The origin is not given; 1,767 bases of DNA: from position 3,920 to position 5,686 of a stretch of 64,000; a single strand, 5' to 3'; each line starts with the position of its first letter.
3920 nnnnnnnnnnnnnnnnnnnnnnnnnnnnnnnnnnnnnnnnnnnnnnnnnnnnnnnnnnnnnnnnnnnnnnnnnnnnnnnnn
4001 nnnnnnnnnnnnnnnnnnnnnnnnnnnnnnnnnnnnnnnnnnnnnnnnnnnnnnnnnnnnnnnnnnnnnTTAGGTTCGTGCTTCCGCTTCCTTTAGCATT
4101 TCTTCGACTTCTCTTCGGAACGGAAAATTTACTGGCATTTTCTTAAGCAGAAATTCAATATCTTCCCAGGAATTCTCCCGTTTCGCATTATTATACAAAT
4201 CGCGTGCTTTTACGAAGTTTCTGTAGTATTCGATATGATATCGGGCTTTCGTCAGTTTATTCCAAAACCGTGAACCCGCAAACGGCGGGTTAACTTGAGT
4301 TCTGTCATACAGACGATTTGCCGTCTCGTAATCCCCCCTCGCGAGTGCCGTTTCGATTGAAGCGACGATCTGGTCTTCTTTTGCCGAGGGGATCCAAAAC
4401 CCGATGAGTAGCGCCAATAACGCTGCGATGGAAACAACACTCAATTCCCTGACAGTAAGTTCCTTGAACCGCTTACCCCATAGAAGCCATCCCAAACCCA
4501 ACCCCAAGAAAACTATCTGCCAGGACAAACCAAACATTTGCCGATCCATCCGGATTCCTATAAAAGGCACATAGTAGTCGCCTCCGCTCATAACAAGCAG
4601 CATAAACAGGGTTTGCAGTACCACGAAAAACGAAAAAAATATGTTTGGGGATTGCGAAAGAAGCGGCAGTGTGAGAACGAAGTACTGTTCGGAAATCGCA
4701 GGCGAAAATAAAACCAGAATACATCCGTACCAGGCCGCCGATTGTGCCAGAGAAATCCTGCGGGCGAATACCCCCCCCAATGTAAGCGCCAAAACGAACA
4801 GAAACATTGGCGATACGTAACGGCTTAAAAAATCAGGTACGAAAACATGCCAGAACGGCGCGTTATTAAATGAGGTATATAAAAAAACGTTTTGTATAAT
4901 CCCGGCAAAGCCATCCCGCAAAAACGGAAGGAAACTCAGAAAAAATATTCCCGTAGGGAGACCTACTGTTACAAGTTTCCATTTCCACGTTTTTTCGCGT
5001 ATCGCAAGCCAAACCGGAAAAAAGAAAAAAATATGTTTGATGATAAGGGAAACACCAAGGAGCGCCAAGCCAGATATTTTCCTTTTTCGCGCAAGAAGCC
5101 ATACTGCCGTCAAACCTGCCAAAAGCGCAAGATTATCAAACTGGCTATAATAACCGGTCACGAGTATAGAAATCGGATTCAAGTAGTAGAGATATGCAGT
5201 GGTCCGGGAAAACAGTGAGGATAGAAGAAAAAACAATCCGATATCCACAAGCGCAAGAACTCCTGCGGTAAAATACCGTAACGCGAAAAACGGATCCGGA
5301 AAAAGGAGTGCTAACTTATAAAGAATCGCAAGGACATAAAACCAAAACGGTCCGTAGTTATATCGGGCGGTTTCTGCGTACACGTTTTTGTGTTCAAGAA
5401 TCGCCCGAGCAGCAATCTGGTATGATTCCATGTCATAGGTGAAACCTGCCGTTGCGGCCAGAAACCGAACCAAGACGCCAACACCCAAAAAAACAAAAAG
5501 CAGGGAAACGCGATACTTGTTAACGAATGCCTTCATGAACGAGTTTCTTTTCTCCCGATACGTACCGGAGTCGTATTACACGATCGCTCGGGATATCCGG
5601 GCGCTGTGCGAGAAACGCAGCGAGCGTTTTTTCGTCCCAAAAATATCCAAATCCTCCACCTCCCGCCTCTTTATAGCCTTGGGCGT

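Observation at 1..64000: A hyper-expanded 'donor-flip-transfer' glycosylation super-cluster with about 24 GT-C paralogs in 64 kb.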

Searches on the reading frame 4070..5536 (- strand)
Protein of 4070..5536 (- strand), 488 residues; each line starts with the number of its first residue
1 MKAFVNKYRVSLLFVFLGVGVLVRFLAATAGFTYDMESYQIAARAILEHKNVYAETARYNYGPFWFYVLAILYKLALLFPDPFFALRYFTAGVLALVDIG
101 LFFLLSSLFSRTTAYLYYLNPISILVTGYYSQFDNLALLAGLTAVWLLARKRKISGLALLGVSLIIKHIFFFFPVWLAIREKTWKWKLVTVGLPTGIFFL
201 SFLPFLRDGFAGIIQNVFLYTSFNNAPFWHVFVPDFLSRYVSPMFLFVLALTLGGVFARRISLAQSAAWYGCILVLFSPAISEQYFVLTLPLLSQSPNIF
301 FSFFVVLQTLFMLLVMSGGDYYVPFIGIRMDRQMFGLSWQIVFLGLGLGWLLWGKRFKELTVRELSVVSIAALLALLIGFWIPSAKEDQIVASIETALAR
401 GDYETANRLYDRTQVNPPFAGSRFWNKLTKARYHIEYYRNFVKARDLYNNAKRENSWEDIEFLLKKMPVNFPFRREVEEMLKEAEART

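Call 5: search_protein_families(library=pfam, proteins=[window:4070-5536:-], max_evalue=0.01)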
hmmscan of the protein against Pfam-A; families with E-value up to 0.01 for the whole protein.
window:4070-5536:- (488 aa): 0 families

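Call 22: search_protein_families(library=ncbifam, proteins=[window:4070-5536:-], max_evalue=0.001)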
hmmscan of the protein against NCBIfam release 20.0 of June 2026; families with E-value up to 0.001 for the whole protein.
window:4070-5536:- (488 aa): 0 families

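Call 29: search_solved_structures(query=window:4070-5536:-, max_evalue=10)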
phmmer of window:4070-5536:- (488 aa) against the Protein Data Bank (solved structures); distinct sequences matched with E-value up to 10: 0.

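Call 30: find_homologous_proteins(query=window:4070-5536:-, max_evalue=0.001)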
Query window:4070-5536:- (488 aa): 42 proteins with E <= 0.001 among 8000 candidates.
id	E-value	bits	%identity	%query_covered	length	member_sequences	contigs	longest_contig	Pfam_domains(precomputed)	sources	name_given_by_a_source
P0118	0.0e+0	1040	96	100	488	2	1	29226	-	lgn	-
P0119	6.3e-192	657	60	99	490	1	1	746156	-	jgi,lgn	-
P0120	4.3e-172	591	57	98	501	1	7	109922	-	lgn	-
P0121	2.3e-162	559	53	99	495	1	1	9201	-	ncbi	-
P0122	4.1e-162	558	55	94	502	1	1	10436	-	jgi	jgi:hypothetical protein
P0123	6.9e-159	548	53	100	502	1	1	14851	-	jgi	jgi:hypothetical protein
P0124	5.4e-137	476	47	94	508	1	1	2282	-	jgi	jgi:hypothetical protein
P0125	2.8e-133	463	47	99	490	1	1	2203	-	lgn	-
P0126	3.7e-131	456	48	98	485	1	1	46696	-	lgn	-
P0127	7.8e-130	452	48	95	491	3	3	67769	-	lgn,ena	-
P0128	3.5e-125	437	43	96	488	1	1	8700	-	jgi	jgi:hypothetical protein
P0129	5.1e-117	410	42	96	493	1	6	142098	-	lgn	-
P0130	1.0e-116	409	45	91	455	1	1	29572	-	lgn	-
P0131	1.8e-114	401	43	97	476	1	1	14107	-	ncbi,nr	ncbi:MAG: DUF2079 domain-containing protein [Patescibacteria group bacterium]|nr:DUF2079 domain-cont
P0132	3.8e-114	400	44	97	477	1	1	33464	-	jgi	jgi:hypothetical protein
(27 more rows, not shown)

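Call 37: find_encoding_contigs(protein=P0118, flank=10000, max_places=2)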
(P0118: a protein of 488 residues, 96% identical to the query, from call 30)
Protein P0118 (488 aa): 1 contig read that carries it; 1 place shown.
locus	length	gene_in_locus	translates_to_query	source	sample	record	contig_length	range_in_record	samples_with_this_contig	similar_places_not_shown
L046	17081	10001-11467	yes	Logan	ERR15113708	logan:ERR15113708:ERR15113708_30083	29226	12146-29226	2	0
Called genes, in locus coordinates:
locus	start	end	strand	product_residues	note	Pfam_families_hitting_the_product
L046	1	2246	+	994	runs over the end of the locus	-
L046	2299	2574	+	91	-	-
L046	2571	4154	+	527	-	-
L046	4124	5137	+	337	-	PF00535:Glycos_transf_2, PF13641:Glyco_tranf_2_3 (weak)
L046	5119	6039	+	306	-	PF01370:Epimerase, PF02719:Polysacc_synt_2 (weak), PF04321:RmlD_sub_bind, PF01073:3Beta_HSD, PF16363:GDP_Man_Dehyd, PF07993:NAD_binding_4 (weak)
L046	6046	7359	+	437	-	PF01041:DegT_DnrJ_EryC1, PF00266:Aminotran_5 (weak)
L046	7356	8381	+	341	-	PF00535:Glycos_transf_2, PF13641:Glyco_tranf_2_3, PF13506:Glyco_transf_21, PF13632:Glyco_trans_2_3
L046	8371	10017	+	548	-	-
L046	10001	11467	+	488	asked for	-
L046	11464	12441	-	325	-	PF01073:3Beta_HSD, PF01370:Epimerase, PF05368:NmrA, PF16363:GDP_Man_Dehyd, PF13460:NAD_binding_10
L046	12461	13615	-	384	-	PF00534:Glycos_transf_1, PF13692:Glyco_trans_1_4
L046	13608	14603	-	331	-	PF00535:Glycos_transf_2, PF13641:Glyco_tranf_2_3, PF13704:Glyco_tranf_2_4 (faint)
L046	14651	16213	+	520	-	PF13231:PMT_2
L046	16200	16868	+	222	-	PF05401:NodS, PF13489:Methyltransf_23, PF13847:Methyltransf_31, PF08241:Methyltransf_11, PF08242:Methyltransf_12, PF13649:Methyltransf_25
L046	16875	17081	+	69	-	?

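Call 38: find_encoding_contigs(protein=P0119, flank=10000, max_places=1)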
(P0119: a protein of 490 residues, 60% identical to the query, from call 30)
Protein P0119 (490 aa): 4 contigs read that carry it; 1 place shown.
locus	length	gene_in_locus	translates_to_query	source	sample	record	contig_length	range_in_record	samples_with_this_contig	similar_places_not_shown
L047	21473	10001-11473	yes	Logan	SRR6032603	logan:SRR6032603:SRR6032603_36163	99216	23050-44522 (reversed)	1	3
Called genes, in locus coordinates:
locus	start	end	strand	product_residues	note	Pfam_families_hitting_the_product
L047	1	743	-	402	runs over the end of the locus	PF13489:Methyltransf_23 (weak)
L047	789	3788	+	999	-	-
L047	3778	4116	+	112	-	-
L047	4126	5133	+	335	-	PF00535:Glycos_transf_2, PF13641:Glyco_tranf_2_3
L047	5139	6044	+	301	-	PF01073:3Beta_HSD, PF01370:Epimerase, PF02719:Polysacc_synt_2 (faint), PF04321:RmlD_sub_bind, PF07993:NAD_binding_4 (faint), PF16363:GDP_Man_Dehyd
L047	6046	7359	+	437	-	PF01041:DegT_DnrJ_EryC1, PF00266:Aminotran_5 (weak)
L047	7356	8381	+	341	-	PF00535:Glycos_transf_2, PF13641:Glyco_tranf_2_3, PF13632:Glyco_trans_2_3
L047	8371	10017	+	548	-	-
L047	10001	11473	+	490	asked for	-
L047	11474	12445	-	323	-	PF01073:3Beta_HSD, PF01370:Epimerase, PF05368:NmrA, PF16363:GDP_Man_Dehyd, PF13460:NAD_binding_10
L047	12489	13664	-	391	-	PF00534:Glycos_transf_1, PF13692:Glyco_trans_1_4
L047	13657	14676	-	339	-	PF13641:Glyco_tranf_2_3 (faint), PF00535:Glycos_transf_2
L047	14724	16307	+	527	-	-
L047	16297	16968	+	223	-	PF05401:NodS (weak), PF13489:Methyltransf_23, PF13847:Methyltransf_31, PF08241:Methyltransf_11, PF08242:Methyltransf_12, PF13649:Methyltransf_25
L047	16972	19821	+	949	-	-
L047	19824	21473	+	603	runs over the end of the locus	-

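Call 46: predict_structure(alignment_id=A4)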
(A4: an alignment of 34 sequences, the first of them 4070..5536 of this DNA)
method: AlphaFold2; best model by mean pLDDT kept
length: 488 residues; sequences in the alignment: 34
mean_pLDDT: 92.2   pTM: 0.84
mean pLDDT of the five models: 92.2, 91.7, 91.3, 89.9, 88.9
residues with pLDDT >= 90: 352; 70-90: 136; 50-70: 0; < 50: 0
segments of 3 or more residues with pLDDT < 50: none
pLDDT, mean of each block of 10 residues (from residue 1): 89 95 95 88 94 86 91 98 96 98 98 97 96 96 98 97 95 97 97 97 93 88 80 82 92 95 97 95 94 97 96 88 80 82 95 84 88 86 88 96 96 85 85 96 95 85 94 96 94
secondary structure, 60 per line:
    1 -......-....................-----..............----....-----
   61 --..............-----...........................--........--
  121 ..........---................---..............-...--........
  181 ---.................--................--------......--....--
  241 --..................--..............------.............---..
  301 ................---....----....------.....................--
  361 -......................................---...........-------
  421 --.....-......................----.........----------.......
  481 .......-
elements in order: H2-7 H9-28 H34-47 H52-55 H63-76 H82-108 H111-118 H121-130 H134-149 H153-166 H173-180 H184-200 H203-218 H227-232 H235-238 H243-260 H263-276 H283-295 H299-316 E320-323 E328-331 H338-358 H362-399 H403-413 H423-427 H429-450 H455-463 H474-487

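Call 50: fold_search(model_id=the predicted structure, library=pdb)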
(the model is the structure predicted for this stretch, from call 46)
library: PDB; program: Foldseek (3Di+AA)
matches with E <= 10: 116; with E <= 0.001: 1
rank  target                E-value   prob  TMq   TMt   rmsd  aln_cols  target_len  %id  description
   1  9wno_A                8.3e-04  1.00  0.48  0.56   6.6       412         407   20  Cryo-EM structure of Candida glabrata GPI mannosyltransferase I bound to Dol-P-Man (released 2025-12-03)
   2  9s6r_A                2.2e-03  1.00  0.46  0.56   6.4       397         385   14  Ternary cryo-EM structure of yeast ALG3 with Dol25-PP-GlcNAc2Man5, Dol25-P-Man, and Fab (released 2026-03-18)
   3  6snh_X                4.5e-03  1.00  0.47  0.48   8.4       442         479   16  Cryo-EM structure of yeast ALG6 in complex with 6AG9 Fab and Dol25-P-Glc (released 2020-03-11)
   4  9n9j_I                3.5e-02  1.00  0.35  0.26  18.2       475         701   13  Structure of a GRP94 folding intermediate engaged with a CCDC134- and FKBP11-bound secretory translocon (released 2025-11-19)
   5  5ezm                  3.9e-02  1.00  0.41  0.38  11.3       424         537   13  Crystal Structure of ArnT from Cupriavidus metallidurans in the apo state (released 2016-02-17)
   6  9dm5                  4.4e-02  1.00  0.48  0.59   6.9       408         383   19  Product-Bound mannosyltransferase PimE (released 2025-06-25)
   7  9dm7_A                4.4e-02  1.00  0.45  0.57   6.9       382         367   19  mannosyltransferase PimE in complex with Fab_E6 (released 2025-06-25)
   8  9s6u_A                4.6e-02  1.00  0.36  0.33  12.6       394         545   11  Ternary cryo-EM structure of human ALG9 with Dol25-PP-GlcNAc2Man8, Dol25-P-Man and Fab (released 2026-03-18)
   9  8imx_U                5.2e-02  1.00  0.45  0.51   6.9       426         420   11  Cryo-EM structure of GPI-T with a chimeric GPI-anchored protein (released 2023-08-16)
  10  9s6t_A                5.5e-02  1.00  0.38  0.39  12.1       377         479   14  Ternary cryo-EM structure of chicken ALG12 with Dol25-PP-GlcNAc2Man7, Dol25-P-Man, and Fab (released 2026-03-18)
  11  5f15                  7.6e-02  0.99  0.37  0.34  12.2       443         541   14  Crystal Structure of ArnT from Cupriavidus metallidurans bound to Undecaprenyl phosphate (released 2016-02-17)
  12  6p25_B                9.8e-02  1.00  0.31  0.23   5.8       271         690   14  Structure of S. cerevisiae protein O-mannosyltransferase Pmt1-Pmt2 complex bound to the sugar donor and a peptide acce (released 2019-07-10)
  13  7w72_U                1.4e-01  0.99  0.43  0.48   7.3       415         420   12  Structure of a human glycosylphosphatidylinositol (GPI) transamidase (released 2022-02-16)
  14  8pn9_A                1.6e-01  0.96  0.34  0.26  13.9       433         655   12  Structure of human oligosaccharyltransferase OST-A complex bound to NGI-1 (released 2024-05-08)
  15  8b6l_I                1.6e-01  0.94  0.33  0.25  18.7       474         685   16  Subtomogram average of the human Sec61-TRAP-OSTA-translocon (released 2022-12-07)
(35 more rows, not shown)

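Call 54: find_encoding_contigs(protein=window:4070-5536:-, flank=10000, max_places=2)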
Protein window:4070-5536:- (488 aa): no gene with exactly this product is on record in the collection.

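Call 56: find_related_loci(query=L047:16972-19818:+, collection=metagenome_contigs, flank=10000)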
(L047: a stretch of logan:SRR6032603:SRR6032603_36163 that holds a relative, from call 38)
Query L047:16972-19818:+ (949 aa) in metagenome_contigs; peptide patterns used: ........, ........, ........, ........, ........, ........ (x = any residue, [..] = any of these).
46 stretches matched a pattern; 3 encode a relative of the query (tblastn E <= 1e-3); 3 distinct loci.
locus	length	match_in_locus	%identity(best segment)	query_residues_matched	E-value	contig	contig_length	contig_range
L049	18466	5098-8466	30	1-943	4e-80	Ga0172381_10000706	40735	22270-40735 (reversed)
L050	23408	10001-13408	28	11-947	3e-77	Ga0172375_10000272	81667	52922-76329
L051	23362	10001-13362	32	14-946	2e-62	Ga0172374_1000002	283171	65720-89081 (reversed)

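Call 59: search_protein_families(library=pfam, proteins=[L047:3778-4116:+, L049:8486-8884:+, L050:13411-13797:+, L051:13350-13760:+, L047:19824-21473:+, L047:16972-19821:+, L050:14394-17369:+, L049:5056-8493:+, L049:8868-9479:+, L050:13801-14397:+], max_evalue=0.05)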
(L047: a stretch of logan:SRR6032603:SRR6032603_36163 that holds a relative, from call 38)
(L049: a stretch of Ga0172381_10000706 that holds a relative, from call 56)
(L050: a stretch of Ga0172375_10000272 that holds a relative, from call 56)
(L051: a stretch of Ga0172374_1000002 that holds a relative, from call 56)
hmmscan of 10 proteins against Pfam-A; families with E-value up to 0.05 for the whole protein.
L047:3778-4116:+ (112 aa): 0 families

L049:8486-8884:+ (132 aa): 1 family
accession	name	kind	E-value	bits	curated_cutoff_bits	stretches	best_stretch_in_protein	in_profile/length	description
PF12794.12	MscS_TM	-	0.0052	16.2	28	1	73-130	122-179/339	Mechanosensitive ion channel inner membrane domain 1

L050:13411-13797:+ (128 aa): 1 family
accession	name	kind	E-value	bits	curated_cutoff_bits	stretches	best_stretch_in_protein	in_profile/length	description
PF14110.11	DUF4282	-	0.037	15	27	1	57-126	12-70/86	Domain of unknown function (DUF4282)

L051:13350-13760:+ (136 aa): 0 families

L047:19824-21473:+ (550 aa): 1 family
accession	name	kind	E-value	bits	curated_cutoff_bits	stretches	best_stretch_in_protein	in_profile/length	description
PF11847.13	GT-C_AftD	-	0.00059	18.3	26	0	44-209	57-219/661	Alpha-(1->3)-arabinofuranosyltransferase, N-terminal GT-C domain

L047:16972-19821:+ (949 aa): 0 families

L050:14394-17369:+ (991 aa): 3 families
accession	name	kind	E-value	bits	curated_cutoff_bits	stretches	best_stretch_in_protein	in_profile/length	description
PF13472.12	Lipase_GDSL_2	-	3.6e-22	80.2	32.9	1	819-973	2-175/178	GDSL-like Lipase/Acylhydrolase family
PF00657.28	Lipase_GDSL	-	9.1e-11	42.7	23.6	1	816-980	1-207/208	GDSL-like Lipase/Acylhydrolase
PF04311.20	DUF459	-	0.04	13.7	27.2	0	816-958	2-153/197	Protein of unknown function (DUF459)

L049:5056-8493:+ (1145 aa): 0 families

L049:8868-9479:+ (203 aa): 4 families
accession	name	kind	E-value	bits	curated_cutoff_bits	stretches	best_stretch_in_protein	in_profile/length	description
PF00132.30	Hexapep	-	1.5e-16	59.7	27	1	145-179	2-36/36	Bacterial transferase hexapeptide (six repeats)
PF14602.12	Hexapep_2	-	5.3e-12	45.7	27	1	145-179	2-34/34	Hexapeptide repeat of succinyl-transferase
PF25084.1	LbH_EIF2B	-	1.7e-05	25.2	54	2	85-178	21-100/105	EIF2B subunit epsilon LbH domain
PF25087.1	GMPPB_C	-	0.015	15.5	39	0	138-178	4-44/110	GMPPB C-terminal domain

L050:13801-14397:+ (198 aa): 3 families
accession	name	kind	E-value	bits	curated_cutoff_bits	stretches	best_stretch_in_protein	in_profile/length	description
PF00132.30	Hexapep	-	1.8e-16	59.5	27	1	144-178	2-36/36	Bacterial transferase hexapeptide (six repeats)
PF14602.12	Hexapep_2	-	3.5e-11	43.1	27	1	143-178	1-34/34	Hexapeptide repeat of succinyl-transferase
PF25084.1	LbH_EIF2B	-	2.9e-05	24.5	54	2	83-174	19-103/105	EIF2B subunit epsilon LbH domain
